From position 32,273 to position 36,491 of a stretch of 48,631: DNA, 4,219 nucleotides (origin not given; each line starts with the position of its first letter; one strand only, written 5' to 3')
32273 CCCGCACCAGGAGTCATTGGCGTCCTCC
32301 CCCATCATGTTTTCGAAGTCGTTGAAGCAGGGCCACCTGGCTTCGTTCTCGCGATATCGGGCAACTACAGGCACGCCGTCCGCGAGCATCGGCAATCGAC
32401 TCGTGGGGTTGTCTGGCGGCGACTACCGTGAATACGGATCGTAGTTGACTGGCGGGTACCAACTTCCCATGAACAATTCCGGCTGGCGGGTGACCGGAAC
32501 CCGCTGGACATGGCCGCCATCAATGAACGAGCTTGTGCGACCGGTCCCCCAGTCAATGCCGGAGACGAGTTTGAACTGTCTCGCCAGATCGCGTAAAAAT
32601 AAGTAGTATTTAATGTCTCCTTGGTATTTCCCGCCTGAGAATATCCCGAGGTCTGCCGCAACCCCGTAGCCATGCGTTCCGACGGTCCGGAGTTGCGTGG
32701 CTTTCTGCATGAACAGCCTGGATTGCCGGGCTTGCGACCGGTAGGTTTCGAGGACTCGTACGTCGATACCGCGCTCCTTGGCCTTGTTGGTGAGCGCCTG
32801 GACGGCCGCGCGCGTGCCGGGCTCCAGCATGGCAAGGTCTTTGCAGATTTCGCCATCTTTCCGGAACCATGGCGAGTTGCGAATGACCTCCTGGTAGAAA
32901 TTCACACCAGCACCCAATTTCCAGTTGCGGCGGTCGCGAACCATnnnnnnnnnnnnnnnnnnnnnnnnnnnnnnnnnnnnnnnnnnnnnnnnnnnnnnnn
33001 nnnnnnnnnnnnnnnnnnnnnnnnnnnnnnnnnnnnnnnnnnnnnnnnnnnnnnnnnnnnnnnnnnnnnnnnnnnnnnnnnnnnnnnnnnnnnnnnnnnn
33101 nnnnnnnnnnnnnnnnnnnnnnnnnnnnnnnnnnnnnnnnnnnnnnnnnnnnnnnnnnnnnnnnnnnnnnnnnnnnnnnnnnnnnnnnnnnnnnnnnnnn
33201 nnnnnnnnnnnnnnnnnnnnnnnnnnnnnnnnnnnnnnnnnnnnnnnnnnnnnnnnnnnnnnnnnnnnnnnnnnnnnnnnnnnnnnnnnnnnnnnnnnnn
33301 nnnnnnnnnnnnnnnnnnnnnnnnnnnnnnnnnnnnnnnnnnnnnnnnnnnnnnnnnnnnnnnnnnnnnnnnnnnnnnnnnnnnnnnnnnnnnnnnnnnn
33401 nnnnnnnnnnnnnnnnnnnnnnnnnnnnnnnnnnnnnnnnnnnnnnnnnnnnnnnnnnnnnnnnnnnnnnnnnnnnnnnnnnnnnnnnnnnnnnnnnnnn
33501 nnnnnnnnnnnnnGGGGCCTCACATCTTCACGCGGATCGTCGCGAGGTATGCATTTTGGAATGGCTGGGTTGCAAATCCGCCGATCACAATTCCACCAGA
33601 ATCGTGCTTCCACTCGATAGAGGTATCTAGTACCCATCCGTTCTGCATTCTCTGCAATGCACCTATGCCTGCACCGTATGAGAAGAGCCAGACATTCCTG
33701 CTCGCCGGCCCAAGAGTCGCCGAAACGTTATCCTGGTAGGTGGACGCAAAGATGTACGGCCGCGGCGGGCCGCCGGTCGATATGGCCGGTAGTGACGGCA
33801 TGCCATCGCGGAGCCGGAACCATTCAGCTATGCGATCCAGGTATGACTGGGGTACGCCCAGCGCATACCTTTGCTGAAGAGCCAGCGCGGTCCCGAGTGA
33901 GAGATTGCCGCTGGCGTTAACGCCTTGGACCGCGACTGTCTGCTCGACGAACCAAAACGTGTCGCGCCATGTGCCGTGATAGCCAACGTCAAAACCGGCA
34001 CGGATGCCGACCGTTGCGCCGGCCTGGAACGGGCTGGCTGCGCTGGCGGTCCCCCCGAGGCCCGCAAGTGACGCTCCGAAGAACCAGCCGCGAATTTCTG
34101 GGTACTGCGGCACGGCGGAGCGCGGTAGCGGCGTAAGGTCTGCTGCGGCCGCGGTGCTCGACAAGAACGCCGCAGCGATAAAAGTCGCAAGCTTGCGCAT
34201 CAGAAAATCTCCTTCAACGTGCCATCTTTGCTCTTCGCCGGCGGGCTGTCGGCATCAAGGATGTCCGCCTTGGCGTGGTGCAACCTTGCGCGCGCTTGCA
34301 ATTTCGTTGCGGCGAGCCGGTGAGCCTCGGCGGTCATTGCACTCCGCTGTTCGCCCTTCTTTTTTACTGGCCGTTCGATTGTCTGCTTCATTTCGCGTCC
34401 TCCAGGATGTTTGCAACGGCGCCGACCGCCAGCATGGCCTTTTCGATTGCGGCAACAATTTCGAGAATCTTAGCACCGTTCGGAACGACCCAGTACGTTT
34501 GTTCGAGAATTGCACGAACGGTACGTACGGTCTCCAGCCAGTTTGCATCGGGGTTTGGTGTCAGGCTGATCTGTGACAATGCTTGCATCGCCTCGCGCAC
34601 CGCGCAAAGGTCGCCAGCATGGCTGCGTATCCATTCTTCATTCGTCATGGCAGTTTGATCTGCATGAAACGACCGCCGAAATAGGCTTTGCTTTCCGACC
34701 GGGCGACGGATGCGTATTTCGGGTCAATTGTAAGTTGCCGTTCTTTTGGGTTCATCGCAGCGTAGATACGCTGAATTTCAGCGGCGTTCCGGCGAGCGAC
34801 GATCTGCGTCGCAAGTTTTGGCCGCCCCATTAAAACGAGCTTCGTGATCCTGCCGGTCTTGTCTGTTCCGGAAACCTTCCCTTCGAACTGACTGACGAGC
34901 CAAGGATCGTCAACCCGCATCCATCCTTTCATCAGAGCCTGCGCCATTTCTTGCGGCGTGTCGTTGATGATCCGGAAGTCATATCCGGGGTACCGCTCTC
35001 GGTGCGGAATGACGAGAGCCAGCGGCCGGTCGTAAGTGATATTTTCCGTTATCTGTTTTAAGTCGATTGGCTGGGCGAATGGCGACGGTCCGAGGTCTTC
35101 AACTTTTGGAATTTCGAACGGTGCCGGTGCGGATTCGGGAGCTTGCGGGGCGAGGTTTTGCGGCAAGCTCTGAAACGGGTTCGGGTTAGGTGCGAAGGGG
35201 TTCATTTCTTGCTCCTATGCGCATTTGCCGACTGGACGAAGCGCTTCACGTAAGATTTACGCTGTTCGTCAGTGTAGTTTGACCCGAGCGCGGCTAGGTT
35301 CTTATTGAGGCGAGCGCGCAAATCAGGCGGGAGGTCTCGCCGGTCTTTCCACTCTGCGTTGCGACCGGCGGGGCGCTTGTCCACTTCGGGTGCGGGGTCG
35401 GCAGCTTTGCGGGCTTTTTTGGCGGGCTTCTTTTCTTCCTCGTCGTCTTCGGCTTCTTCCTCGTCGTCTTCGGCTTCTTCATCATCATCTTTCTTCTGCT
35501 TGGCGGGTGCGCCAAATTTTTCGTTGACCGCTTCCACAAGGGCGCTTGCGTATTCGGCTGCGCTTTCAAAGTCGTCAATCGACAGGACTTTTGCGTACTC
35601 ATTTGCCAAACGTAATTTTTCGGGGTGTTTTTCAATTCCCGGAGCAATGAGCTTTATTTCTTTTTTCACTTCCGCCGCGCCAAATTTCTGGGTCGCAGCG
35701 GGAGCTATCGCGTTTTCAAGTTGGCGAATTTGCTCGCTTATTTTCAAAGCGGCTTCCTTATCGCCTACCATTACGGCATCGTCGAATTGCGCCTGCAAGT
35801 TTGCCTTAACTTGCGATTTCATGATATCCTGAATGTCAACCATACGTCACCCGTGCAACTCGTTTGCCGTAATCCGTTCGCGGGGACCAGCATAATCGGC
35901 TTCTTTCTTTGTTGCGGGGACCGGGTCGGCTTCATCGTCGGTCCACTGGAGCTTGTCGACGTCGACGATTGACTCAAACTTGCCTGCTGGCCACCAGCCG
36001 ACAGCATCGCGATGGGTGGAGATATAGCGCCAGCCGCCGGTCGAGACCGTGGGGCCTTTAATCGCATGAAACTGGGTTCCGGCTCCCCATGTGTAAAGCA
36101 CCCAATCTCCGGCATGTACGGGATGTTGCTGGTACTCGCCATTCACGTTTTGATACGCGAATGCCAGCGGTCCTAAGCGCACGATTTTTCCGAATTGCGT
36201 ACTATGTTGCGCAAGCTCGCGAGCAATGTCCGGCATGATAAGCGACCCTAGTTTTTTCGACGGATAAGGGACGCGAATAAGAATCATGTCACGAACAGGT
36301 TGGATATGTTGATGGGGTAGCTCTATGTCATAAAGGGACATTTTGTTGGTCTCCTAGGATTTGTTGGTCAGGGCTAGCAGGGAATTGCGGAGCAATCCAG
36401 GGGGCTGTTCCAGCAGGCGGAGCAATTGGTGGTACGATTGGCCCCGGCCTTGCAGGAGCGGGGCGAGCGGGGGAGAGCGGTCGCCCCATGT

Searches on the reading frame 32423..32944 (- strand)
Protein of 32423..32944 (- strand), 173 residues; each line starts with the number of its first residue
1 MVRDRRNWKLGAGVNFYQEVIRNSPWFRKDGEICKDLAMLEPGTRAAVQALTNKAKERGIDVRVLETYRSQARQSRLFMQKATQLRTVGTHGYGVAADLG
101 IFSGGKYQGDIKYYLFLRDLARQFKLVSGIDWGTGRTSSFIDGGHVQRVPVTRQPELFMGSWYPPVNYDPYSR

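Call 84: search_protein_families(library=phrogs, proteins=[window:32423-32944:-], max_evalue=0.001)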
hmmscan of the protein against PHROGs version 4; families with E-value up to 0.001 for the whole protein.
window:32423-32944:- (173 aa): 5 families
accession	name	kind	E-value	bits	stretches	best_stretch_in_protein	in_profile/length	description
phrog_465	-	lysis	1.5e-10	41.9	1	38-148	54-165/292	endolysin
phrog_6523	-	lysis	1.6e-08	35.7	1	38-149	13-130/255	endolysin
phrog_5115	-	moron, auxiliary metabolic gene and host takeover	1.9e-08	34.9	1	42-147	18-120/283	ferredoxin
phrog_2649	-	lysis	8.8e-05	23.5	1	36-147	9-126/261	endolysin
phrog_1768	-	lysis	0.00063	18.5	1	44-138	933-1028/1577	endolysin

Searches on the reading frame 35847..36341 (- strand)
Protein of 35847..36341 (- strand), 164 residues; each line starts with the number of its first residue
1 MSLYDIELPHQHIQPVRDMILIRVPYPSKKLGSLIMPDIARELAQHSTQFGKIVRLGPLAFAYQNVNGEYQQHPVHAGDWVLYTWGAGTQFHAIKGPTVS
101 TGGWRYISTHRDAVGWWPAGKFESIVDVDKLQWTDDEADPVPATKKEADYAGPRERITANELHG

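Call 89: search_protein_families(library=pfam, proteins=[window:35847-36341:-], max_evalue=0.01)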
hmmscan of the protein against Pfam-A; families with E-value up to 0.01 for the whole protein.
window:35847-36341:- (164 aa): 1 family
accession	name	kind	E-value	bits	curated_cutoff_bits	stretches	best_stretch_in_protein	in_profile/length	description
PF00166.26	Cpn10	-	9.8e-05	22.8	21.1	1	13-92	2-75/93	Chaperonin 10 Kd subunit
